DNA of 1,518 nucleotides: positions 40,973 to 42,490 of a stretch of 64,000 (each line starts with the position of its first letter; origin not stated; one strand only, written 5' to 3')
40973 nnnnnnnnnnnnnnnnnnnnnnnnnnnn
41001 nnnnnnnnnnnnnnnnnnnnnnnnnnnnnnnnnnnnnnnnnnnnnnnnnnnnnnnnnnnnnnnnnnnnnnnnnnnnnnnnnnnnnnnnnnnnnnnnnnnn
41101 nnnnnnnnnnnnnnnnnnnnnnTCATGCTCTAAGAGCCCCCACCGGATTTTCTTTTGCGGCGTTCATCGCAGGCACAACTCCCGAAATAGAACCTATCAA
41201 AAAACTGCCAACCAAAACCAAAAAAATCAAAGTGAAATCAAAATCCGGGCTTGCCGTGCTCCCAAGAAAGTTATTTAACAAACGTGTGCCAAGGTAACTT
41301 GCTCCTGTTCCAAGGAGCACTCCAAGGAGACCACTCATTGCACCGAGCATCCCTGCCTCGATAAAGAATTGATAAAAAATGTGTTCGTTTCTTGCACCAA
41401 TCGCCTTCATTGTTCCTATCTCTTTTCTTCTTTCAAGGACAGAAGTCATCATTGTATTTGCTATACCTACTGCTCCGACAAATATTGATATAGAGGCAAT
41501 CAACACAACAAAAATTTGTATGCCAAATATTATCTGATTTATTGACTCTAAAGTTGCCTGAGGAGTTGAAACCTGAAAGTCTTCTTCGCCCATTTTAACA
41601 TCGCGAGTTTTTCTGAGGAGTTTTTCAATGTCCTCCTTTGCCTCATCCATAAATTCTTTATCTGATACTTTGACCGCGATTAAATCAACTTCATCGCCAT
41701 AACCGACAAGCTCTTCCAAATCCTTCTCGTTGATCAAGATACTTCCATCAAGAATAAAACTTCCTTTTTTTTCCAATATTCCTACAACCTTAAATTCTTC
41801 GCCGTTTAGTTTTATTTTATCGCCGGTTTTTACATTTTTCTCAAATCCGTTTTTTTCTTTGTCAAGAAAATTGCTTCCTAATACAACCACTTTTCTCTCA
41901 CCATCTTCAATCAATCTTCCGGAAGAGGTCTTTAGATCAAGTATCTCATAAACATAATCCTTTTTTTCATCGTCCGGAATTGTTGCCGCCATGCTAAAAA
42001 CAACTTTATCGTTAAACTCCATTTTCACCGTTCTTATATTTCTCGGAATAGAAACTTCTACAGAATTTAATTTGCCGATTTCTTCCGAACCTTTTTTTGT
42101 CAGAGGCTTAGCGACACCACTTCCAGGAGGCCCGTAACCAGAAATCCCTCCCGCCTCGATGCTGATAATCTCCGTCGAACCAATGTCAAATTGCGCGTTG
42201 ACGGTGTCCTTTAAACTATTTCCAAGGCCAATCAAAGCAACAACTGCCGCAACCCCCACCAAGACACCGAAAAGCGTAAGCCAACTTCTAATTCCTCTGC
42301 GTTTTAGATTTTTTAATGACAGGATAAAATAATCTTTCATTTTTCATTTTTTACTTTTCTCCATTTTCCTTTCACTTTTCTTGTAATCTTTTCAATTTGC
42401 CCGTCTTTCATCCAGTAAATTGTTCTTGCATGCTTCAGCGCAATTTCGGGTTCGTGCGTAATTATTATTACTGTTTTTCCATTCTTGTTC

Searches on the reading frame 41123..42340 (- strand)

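Call 69: search_protein_families(library=pfam, proteins=[window:41123-42340:-], max_evalue=0.0001)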
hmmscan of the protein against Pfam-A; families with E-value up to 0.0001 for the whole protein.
window:41123-42340:- (405 aa): 2 families
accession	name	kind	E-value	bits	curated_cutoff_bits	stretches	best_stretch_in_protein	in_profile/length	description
PF12704.14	MacB_PCD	-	9.6e-25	88.5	27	1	19-240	1-206/207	MacB-like periplasmic core domain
PF02687.27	FtsX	-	5.8e-22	78.4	25.5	1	280-399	2-120/120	FtsX-like permease C-terminal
